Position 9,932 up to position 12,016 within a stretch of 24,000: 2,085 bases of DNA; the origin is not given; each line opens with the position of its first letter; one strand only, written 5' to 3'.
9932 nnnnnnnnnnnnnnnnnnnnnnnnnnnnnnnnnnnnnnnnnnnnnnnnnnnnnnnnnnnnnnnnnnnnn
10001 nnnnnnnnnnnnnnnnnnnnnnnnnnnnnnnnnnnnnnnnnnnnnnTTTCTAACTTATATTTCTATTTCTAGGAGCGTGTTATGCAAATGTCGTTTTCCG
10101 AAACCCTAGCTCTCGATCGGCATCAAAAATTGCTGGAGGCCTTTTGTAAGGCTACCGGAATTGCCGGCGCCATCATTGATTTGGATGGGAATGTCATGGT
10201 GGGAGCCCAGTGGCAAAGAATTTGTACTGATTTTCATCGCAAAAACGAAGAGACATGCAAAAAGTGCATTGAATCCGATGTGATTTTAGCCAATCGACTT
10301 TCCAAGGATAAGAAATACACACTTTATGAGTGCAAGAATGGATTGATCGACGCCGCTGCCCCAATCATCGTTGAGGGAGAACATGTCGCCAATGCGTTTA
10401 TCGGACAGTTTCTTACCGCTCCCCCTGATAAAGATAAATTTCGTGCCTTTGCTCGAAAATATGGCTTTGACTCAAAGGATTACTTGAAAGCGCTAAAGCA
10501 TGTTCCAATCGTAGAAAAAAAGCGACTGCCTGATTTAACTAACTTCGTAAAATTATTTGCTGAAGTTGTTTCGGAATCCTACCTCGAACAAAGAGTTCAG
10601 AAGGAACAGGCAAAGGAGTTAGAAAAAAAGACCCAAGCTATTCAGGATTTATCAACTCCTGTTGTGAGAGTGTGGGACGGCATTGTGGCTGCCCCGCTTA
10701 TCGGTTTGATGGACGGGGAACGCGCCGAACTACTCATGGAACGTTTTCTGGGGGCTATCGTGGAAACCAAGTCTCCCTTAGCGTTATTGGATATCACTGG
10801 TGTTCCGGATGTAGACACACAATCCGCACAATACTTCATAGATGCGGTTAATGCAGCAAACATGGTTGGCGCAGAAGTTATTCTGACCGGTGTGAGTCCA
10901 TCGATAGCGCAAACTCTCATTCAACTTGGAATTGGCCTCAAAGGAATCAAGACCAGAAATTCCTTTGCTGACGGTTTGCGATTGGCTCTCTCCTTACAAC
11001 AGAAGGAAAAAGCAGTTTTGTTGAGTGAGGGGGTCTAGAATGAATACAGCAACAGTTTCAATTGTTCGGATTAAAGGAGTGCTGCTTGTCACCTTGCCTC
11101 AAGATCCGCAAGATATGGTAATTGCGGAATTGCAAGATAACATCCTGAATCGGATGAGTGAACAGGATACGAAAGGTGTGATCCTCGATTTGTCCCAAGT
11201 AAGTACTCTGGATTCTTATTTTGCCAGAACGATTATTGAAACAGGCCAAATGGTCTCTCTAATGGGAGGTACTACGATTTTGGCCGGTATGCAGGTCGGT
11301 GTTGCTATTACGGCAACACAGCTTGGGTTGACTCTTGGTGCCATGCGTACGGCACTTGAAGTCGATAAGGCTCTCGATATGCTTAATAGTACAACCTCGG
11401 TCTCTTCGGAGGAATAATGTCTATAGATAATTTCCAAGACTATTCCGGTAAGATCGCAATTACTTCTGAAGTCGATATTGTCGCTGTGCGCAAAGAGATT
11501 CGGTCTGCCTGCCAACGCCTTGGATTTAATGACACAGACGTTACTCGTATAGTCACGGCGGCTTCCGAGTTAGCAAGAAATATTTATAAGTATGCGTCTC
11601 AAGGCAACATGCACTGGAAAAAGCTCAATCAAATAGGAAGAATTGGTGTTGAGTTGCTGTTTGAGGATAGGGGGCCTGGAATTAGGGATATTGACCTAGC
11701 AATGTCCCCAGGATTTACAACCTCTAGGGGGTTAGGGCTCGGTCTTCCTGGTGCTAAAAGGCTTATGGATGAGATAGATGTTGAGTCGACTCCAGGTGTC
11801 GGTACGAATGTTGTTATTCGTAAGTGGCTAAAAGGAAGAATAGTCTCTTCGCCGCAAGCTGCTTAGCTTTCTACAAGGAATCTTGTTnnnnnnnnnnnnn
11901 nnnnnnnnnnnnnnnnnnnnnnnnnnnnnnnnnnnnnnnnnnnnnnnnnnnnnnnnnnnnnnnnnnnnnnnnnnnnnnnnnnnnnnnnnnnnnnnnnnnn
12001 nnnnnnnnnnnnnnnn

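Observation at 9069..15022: Sigma-factor-less stressosome operon with GAF- and PocR-type RsbR sensors ending in a histidine kinase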

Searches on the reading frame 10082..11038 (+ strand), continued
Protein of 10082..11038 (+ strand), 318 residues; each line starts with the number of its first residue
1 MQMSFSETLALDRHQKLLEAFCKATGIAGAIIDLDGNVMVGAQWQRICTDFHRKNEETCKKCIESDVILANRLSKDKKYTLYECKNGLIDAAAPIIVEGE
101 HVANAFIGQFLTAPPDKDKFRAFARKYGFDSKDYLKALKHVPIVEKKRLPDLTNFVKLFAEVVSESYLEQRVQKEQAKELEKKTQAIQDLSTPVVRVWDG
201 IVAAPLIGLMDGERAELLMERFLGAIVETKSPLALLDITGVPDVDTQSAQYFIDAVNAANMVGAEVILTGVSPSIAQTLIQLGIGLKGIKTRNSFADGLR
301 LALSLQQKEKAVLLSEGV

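Call 83: fold_search(model_id=the predicted structure, library=pdb)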
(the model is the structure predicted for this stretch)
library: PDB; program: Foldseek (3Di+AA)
matches with E <= 10: 1537; with E <= 0.001: 40
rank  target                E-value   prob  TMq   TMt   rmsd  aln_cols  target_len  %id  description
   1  7b0u_0                8.0e-12  1.00  0.43  0.49   4.1       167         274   35  Stressosome complex from Listeria innocua (released 2021-12-01)
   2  2mwg_MODEL_1_A        1.3e-09  1.00  0.35  0.42  17.0       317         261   17  Full-Length Solution Structure Of YtvA, a LOV-Photoreceptor Protein and Regulator of Bacterial Stress Response (released 2016-05-25)
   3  6jhk_B                3.8e-08  1.00  0.32  0.84   1.8       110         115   30  Crystal Structure of Bacillus subtilis RsbS (released 2019-09-11)
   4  6jhk_A                4.5e-08  1.00  0.33  0.84   1.8       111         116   30  Crystal Structure of Bacillus subtilis RsbS (released 2019-09-11)
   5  6qcm_A                4.6e-07  1.00  0.33  0.83   2.1       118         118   28  Cryo em structure of the Listeria stressosome (released 2019-08-21)
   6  7o0i_1                5.4e-07  1.00  0.36  0.84   2.2       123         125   36  Vibrio vulnificus stressosome (released 2022-04-13)
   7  3zxn_A                4.9e-06  1.00  0.34  0.85   2.1       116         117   24  Moorella thermoacetica RsbS S58E (released 2012-02-22)
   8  2vy9_A                7.4e-06  1.00  0.32  0.81   2.5       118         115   23  Molecular architecture of the stressosome, a signal integration and transduction hub (released 2008-10-14)
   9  3ztb_A                1.5e-05  1.00  0.31  0.81   2.2       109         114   24  The bacterial stressosome: a modular system that has been adapted to control secondary messenger signaling (released 2012-02-22)
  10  3zxn_B                1.6e-05  1.00  0.32  0.81   2.6       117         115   23  Moorella thermoacetica RsbS S58E (released 2012-02-22)
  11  1thn_B                2.9e-05  1.00  0.30  0.74   2.9       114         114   18  Crystal Structures of the ADP and ATP bound forms of the Bacillus Anti-sigma factor SpoIIAB in complex with the Anti-a (released 2004-06-15)
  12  1th8_B                3.0e-05  1.00  0.30  0.74   2.7       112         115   18  Crystal Structures of the ADP and ATP bound forms of the Bacillus Anti-sigma factor SpoIIAB in complex with the Anti-a (released 2004-06-15)
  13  1vc1_A                5.2e-05  1.00  0.30  0.78   2.3       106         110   21  Crystal structure of the TM1442 protein from Thermotoga maritima, a homolog of the Bacillus subtilis general stress re (released 2004-09-28)
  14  1til_B                6.2e-05  1.00  0.31  0.76   2.6       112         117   18  Crystal Structures of the ADP and ATP bound forms of the Bacillus Anti-sigma factor SpoIIAB in complex with the Anti-a (released 2004-06-15)
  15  6m36_H                7.0e-05  1.00  0.28  0.77   2.6       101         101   16  The crystal structure of B. subtilis RsbV/RsbW complex in the monoclinic crystal form (released 2020-07-15)
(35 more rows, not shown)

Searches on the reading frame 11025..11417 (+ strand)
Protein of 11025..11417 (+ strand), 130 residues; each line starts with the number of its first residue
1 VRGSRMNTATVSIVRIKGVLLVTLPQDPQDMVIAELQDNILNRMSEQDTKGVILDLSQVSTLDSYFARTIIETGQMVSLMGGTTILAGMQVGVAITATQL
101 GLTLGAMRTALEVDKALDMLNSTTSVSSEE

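Call 5: search_protein_families(library=pfam, proteins=[window:11025-11417:+], max_evalue=0.01)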
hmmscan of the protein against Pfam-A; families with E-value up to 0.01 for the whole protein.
window:11025-11417:+ (130 aa): 1 family
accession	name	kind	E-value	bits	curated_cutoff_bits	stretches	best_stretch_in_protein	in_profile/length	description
PF01740.26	STAS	-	3.3e-09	36.9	22.6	1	13-103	4-94/106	STAS domain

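Call 6: search_protein_families(library=ncbifam, proteins=[window:11025-11417:+], max_evalue=0.01)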
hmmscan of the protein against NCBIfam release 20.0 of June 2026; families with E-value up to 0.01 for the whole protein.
window:11025-11417:+ (130 aa): 3 families
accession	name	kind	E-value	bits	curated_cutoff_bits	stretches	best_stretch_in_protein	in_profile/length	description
NF052652.1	YtvA_fam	equivalog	1.4e-10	41.2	250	1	9-117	134-243/243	YtvA family blue-light photoreceptor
TIGR00377.1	ant_ant_sig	superfamily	0.00023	21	53.45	1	31-102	25-96/108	anti-sigma factor antagonist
TIGR02886.1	spore_II_AA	equivalog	0.00069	19.6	114.75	1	17-91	7-81/106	anti-sigma F factor antagonist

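Call 7: search_solved_structures(query=window:11025-11417:+, max_evalue=0.01, show_alignments=3)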
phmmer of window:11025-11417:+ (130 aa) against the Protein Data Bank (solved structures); distinct sequences matched with E-value up to 0.01: 16.
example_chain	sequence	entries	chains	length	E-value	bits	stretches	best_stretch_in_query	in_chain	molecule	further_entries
6jhk_A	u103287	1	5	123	6.7e-17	64.7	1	9-121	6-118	RsbS negative regulator of sigma-B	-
2vy9_A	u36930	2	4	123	6.2e-16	61.6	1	10-123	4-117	ANTI-SIGMA-FACTOR ANTAGONIST | ANTI-SIGMA-FACTOR ANTAGONIST (STAS) DOMAIN PROTEIN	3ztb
3zxn_A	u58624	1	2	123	2.2e-15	59.8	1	10-123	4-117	ANTI-SIGMA-FACTOR ANTAGONIST (STAS) DOMAIN PROTEIN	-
6qcm_A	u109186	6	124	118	3.8e-15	59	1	12-121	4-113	RsbS protein | RsbT antagonist protein RsbS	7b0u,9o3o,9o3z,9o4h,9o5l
9o4r_a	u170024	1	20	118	1e-14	57.7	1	12-121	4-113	RsbT antagonist protein RsbS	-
7o0i_a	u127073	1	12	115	1.7e-08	37.7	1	10-112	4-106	RsbS, negative regulator of sigma-B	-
7o0i_B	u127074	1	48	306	7.4e-08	35.6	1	35-118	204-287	Anti-anti-sigma factor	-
6qcm_CB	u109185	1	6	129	0.0001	25.5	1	38-119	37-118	RsbR protein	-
6qcm_AB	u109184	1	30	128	0.00011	25.4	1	38-119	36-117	RsbR protein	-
6qcm_CD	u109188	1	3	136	0.00012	25.3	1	38-119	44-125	RsbR protein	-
9o5l_A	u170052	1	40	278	0.00028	24.1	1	29-119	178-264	STAS domain-containing protein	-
9o3o_A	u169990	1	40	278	0.0004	23.6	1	38-119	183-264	STAS domain-containing protein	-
9o3z_A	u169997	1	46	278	0.0004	23.6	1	38-119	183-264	RsbR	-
9o4r_A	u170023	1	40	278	0.00042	23.5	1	38-119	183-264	RsbR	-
7b0u_A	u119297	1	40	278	0.00044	23.5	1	38-119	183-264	RsbR protein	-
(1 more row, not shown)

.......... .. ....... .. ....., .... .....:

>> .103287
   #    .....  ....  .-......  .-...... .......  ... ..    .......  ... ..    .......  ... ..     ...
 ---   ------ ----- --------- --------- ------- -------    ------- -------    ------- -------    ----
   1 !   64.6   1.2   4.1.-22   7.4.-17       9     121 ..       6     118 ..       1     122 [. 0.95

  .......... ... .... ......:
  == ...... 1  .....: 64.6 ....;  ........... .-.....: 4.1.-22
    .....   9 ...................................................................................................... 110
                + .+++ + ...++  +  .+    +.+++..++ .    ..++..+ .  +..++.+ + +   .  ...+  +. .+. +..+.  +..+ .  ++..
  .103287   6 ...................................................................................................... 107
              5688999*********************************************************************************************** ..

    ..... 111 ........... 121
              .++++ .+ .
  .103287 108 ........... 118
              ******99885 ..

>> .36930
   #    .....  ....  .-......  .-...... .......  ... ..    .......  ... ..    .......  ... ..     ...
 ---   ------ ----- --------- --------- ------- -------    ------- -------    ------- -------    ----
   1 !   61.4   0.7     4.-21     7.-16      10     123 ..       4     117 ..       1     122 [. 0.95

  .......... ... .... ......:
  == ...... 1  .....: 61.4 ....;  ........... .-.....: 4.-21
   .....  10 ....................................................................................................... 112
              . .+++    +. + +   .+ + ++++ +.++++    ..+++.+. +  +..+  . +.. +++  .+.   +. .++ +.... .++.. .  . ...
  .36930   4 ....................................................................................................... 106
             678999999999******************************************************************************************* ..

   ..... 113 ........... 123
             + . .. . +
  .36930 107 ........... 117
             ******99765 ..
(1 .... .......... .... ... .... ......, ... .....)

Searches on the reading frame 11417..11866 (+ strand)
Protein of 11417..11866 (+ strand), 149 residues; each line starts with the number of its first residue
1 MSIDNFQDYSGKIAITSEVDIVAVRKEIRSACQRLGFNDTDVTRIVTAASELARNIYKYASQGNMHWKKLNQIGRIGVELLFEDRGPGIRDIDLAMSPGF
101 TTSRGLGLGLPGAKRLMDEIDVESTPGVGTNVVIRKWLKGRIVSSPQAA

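Call 5: search_protein_families(library=pfam, proteins=[window:11417-11866:+], max_evalue=0.01)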
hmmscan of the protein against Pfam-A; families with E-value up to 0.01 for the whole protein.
window:11417-11866:+ (149 aa): 2 families
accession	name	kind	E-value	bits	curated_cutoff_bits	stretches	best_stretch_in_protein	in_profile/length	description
PF02518.31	HATPase_c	-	1.4e-10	42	26.4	1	41-135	2-106/111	Histidine kinase-, DNA gyrase B-, and HSP90-like ATPase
PF13581.12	HATPase_c_2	-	2.5e-10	40.9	27.4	1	21-136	8-127/127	Histidine kinase-like ATPase domain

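Call 6: search_protein_families(library=ncbifam, proteins=[window:11417-11866:+], max_evalue=0.01)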
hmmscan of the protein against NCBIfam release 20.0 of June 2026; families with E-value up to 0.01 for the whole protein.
window:11417-11866:+ (149 aa): 6 families
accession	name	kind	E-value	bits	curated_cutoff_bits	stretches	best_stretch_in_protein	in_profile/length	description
TIGR01925.2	spIIAB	equivalog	2.7e-13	50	135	1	23-138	16-136/137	anti-sigma F factor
NF041045.1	RsbA_anti_sig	subfamily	1.7e-06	27.5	210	1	15-133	185-299/303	anti-sigma factor RsbA family regulatory protein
NF010411.0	PRK13837.1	equivalog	0.00016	19.8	647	1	78-134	608-671/828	two-component system VirA-like sensor kinase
NF003144.0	PRK04069.1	equivalog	0.001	18.5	145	0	24-143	22-148/161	anti-sigma B factor RsbW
TIGR01924.1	rsbW_low_gc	equivalog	0.0036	16.7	155.05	0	104-143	111-148/159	anti-sigma B factor RsbW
NF008468.0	PRK11360.1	equivalog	0.0037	15.7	646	1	81-134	544-604/616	two-component system sensor histidine kinase AtoS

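Call 8: search_solved_structures(query=window:11417-11866:+, max_evalue=0.01, show_alignments=3)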
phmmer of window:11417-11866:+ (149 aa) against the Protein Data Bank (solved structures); distinct sequences matched with E-value up to 0.01: 4.
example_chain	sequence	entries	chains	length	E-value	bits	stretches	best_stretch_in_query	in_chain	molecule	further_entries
1til_A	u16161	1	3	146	5.1e-06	29.7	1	40-138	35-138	Anti-sigma F factor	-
1l0o_A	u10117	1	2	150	7.4e-06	29.2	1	40-138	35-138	Anti-sigma F factor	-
1th8_A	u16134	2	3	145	1.8e-05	28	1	40-136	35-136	Anti-sigma F factor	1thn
1tid_A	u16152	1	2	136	2.6e-05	27.4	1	40-136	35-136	Anti-sigma F factor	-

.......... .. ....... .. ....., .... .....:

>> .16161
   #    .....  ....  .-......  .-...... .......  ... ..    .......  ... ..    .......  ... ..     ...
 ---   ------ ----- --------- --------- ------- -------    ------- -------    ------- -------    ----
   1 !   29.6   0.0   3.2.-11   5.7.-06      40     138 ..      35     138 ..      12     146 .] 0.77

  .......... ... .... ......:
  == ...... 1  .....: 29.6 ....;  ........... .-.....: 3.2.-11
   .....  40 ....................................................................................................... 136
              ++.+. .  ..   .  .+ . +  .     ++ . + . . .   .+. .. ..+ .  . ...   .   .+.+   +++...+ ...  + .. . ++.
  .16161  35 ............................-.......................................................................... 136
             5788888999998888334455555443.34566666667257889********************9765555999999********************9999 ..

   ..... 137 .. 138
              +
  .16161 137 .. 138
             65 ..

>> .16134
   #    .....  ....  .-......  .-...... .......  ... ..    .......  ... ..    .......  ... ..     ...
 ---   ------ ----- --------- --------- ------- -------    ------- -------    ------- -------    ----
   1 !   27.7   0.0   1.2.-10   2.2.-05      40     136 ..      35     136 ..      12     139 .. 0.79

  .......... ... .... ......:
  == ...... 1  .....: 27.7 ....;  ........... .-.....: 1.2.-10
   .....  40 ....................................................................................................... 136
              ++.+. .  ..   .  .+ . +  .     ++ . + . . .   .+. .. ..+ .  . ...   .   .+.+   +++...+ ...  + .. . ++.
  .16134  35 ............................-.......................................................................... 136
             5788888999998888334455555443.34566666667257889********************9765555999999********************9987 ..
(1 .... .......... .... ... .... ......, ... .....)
